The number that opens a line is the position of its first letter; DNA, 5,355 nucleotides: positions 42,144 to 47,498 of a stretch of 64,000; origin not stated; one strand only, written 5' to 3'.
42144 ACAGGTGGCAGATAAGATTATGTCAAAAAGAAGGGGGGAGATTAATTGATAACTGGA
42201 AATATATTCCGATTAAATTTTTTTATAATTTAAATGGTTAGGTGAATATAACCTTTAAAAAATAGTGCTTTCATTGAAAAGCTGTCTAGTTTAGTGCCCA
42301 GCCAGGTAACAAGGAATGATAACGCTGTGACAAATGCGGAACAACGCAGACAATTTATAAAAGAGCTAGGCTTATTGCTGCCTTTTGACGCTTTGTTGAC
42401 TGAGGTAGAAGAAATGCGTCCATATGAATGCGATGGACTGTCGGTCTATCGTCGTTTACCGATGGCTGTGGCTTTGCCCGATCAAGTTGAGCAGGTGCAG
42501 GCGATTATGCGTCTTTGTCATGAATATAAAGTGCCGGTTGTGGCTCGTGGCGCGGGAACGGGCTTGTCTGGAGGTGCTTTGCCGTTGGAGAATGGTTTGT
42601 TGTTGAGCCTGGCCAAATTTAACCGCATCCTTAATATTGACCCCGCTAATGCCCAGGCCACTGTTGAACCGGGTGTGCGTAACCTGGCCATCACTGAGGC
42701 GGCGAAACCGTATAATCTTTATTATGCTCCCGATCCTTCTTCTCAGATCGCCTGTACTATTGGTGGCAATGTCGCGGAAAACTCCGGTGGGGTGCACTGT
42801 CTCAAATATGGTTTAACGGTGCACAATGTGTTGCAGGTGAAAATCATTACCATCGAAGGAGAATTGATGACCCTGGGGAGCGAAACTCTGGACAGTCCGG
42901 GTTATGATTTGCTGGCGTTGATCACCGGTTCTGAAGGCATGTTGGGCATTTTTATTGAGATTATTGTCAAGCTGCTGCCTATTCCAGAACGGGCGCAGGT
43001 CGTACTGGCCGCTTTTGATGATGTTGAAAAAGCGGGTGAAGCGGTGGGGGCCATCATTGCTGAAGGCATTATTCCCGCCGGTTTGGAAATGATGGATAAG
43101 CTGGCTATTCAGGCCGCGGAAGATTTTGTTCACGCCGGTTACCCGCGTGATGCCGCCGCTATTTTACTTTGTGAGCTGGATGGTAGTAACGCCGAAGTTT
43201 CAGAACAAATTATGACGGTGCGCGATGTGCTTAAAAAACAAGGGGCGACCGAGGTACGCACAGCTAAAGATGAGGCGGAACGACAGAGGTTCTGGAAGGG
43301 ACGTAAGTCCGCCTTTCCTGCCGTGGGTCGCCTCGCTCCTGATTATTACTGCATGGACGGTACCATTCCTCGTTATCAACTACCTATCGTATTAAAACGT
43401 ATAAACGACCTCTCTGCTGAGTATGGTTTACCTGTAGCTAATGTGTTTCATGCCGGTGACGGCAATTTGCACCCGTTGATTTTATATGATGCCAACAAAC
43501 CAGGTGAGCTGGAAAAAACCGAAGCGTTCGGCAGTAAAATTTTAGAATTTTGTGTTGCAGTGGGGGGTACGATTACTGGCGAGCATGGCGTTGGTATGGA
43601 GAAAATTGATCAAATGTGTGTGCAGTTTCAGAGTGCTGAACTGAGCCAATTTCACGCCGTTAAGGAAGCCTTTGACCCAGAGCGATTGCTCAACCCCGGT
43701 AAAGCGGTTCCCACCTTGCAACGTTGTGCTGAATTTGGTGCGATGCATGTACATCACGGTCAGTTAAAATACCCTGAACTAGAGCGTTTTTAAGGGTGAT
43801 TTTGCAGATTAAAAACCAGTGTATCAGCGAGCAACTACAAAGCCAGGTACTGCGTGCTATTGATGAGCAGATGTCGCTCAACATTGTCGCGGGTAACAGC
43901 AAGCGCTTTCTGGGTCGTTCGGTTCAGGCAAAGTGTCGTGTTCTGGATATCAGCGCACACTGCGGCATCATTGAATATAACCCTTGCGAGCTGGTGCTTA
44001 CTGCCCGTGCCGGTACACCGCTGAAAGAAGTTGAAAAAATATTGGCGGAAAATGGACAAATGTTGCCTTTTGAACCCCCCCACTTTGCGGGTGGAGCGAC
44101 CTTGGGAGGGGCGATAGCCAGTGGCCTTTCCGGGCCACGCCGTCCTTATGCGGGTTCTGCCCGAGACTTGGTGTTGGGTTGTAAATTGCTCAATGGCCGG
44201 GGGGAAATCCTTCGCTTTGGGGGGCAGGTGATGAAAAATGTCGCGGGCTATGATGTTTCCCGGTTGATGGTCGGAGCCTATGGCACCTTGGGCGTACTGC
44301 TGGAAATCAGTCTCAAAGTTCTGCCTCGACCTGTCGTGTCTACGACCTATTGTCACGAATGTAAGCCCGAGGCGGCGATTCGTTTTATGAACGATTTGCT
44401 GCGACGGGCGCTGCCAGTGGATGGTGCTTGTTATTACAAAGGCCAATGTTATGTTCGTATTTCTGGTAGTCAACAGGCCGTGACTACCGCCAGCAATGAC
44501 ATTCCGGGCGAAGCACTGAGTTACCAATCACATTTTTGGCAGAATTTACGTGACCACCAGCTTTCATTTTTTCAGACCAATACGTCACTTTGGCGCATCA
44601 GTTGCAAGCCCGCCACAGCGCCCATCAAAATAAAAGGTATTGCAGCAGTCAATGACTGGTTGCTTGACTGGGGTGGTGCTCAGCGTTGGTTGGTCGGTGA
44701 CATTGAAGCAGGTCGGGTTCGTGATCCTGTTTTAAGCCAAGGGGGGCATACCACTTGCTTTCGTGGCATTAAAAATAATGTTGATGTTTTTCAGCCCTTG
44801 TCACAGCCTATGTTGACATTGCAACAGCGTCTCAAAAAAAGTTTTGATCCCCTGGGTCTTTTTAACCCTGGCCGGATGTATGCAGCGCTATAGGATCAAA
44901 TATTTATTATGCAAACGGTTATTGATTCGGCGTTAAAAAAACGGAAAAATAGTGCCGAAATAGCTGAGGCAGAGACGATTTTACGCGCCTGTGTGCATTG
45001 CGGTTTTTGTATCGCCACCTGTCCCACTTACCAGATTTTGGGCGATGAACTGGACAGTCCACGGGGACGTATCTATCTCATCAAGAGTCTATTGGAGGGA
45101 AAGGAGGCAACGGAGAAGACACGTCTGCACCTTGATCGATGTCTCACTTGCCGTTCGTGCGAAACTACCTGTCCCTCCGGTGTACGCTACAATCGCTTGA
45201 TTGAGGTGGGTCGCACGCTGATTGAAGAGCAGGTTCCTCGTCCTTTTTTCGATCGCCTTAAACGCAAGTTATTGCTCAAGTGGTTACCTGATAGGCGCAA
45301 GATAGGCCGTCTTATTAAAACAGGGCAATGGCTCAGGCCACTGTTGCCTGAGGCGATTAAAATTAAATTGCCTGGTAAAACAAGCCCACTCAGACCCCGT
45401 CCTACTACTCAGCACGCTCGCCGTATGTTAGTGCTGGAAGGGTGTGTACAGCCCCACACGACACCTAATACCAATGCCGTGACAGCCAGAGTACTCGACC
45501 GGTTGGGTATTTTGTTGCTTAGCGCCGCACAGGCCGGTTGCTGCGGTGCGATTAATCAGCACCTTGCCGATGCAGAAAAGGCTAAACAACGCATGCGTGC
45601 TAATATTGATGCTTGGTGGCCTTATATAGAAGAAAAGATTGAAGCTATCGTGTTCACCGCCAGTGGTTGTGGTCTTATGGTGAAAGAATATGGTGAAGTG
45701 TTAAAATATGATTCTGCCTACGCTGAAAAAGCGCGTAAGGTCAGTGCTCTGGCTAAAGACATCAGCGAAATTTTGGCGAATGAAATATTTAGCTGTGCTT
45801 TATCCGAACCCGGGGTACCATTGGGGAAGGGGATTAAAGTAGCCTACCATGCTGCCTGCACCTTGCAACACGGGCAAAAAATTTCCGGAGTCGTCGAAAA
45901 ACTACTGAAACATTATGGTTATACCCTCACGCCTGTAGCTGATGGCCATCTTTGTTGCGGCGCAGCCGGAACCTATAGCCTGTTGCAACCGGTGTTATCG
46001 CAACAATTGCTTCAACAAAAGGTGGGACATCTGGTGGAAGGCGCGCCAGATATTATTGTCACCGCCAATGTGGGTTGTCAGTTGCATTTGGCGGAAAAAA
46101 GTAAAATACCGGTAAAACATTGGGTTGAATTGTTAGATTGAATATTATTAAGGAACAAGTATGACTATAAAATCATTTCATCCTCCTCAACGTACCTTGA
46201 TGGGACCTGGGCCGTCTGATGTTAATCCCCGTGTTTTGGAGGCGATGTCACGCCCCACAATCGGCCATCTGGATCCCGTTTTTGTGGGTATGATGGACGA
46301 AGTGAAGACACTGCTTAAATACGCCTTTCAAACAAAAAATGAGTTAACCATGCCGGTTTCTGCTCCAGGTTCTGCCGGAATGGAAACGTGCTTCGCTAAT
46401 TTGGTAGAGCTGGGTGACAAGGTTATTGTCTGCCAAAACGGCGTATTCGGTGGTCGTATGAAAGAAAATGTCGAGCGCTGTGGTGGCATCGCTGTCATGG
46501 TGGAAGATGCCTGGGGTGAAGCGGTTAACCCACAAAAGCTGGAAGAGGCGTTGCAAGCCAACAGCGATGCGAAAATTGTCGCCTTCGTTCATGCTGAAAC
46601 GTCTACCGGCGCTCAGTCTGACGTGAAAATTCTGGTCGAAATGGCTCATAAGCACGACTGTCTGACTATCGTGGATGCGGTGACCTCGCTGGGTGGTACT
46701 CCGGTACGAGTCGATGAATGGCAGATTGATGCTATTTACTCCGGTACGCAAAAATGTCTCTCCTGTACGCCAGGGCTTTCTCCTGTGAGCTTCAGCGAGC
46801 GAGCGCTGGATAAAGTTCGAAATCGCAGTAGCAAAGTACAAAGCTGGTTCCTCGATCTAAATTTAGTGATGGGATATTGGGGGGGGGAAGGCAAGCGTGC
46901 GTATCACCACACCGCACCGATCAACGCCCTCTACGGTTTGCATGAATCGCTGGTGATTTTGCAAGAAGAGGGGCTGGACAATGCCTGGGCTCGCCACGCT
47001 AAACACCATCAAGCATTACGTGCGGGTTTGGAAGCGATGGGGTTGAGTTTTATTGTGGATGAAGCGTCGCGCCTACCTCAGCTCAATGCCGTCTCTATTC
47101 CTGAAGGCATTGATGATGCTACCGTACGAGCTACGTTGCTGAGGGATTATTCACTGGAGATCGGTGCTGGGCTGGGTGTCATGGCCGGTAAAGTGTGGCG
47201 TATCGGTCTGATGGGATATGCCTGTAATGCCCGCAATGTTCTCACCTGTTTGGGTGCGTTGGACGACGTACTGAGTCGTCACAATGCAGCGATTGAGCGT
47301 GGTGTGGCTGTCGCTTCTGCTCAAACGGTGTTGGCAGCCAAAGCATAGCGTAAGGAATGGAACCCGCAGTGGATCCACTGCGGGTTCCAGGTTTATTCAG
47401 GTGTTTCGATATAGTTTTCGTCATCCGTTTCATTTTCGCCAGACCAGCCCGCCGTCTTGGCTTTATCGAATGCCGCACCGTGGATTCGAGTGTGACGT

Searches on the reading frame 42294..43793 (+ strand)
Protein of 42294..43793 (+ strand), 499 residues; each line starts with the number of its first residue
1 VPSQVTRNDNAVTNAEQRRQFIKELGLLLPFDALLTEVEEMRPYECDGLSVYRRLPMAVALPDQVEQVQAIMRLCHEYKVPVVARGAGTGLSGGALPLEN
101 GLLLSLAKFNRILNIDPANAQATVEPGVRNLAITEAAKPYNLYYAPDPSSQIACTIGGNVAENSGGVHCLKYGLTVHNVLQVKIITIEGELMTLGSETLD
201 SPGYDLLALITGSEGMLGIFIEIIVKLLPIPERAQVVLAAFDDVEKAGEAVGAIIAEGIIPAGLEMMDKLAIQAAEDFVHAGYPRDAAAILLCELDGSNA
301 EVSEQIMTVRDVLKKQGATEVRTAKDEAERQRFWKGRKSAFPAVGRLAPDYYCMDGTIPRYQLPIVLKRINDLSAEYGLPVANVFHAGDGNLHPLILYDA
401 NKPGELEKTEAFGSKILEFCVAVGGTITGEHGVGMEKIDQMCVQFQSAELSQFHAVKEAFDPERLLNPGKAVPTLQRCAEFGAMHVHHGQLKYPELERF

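Call 63: search_protein_families(library=pfam, proteins=[window:42294-43793:+], max_evalue=0.00001)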
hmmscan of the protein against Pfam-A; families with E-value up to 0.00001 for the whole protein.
window:42294-43793:+ (499 aa): 2 families
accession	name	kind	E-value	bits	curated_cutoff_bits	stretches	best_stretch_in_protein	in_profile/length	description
PF02913.24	FAD-oxidase_C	-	1.4e-70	238.3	21.2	1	230-470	1-247/248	FAD linked oxidases, C-terminal domain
PF01565.28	FAD_binding_4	-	3.7e-41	140.5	26.4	1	56-194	1-138/139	FAD binding domain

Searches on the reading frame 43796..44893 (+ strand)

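Call 63: search_protein_families(library=pfam, proteins=[window:43796-44893:+], max_evalue=0.00001)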
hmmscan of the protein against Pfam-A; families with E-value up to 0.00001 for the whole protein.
window:43796-44893:+ (365 aa): 1 family
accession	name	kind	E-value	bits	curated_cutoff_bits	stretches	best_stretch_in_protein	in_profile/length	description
PF01565.28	FAD_binding_4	-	3e-20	72.8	26.4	1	13-141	12-138/139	FAD binding domain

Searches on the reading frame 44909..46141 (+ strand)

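Call 63: search_protein_families(library=pfam, proteins=[window:44909-46141:+], max_evalue=0.00001)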
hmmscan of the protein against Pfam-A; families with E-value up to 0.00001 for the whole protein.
window:44909-46141:+ (410 aa): 9 families
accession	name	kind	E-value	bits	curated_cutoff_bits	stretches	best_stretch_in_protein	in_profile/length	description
PF02754.22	CCG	-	1.6e-25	89.4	20.6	2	311-394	1-84/85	Cysteine-rich domain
PF13183.11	Fer4_8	-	7.1e-12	46.1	27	1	25-92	2-68/68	4Fe-4S dicluster domain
PF12838.12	Fer4_7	-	1.7e-11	44.8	27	1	28-92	2-52/52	4Fe-4S dicluster domain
PF13534.11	Fer4_17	-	4.6e-11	43.5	22.2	1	27-92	1-60/61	4Fe-4S dicluster domain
PF13484.11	Fer4_16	-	5.7e-08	33.9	30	1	28-90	2-65/66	4Fe-4S double cluster binding domain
PF13237.11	Fer4_10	-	6.5e-08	32.8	25.5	1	26-89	7-53/53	4Fe-4S dicluster domain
PF13187.11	Fer4_9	-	3.2e-07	30.7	27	0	10-40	22-49/52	4Fe-4S dicluster domain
PF12837.12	Fer4_6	-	1e-06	28.8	25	0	27-41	8-22/24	4Fe-4S binding domain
PF00037.32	Fer4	-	2.2e-06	27.7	21.1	0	27-40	7-20/24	4Fe-4S binding domain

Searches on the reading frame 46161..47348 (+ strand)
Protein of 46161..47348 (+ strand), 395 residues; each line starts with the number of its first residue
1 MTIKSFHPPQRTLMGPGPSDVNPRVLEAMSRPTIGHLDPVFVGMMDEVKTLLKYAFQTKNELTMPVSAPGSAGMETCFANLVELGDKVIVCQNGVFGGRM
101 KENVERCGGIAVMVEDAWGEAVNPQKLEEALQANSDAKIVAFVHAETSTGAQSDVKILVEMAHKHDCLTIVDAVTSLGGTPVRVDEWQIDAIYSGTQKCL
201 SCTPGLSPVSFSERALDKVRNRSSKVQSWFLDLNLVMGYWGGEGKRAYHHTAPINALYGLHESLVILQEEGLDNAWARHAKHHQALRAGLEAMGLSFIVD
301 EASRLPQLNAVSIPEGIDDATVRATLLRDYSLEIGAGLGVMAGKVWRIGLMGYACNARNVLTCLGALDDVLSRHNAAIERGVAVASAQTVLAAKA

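Call 63: search_protein_families(library=pfam, proteins=[window:46161-47348:+], max_evalue=0.00001)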
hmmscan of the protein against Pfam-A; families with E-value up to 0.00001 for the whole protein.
window:46161-47348:+ (395 aa): 1 family
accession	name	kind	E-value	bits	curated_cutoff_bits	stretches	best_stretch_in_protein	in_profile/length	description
PF00266.25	Aminotran_5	-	9.2e-25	87.8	21.5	1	44-341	44-342/371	Aminotransferase class-V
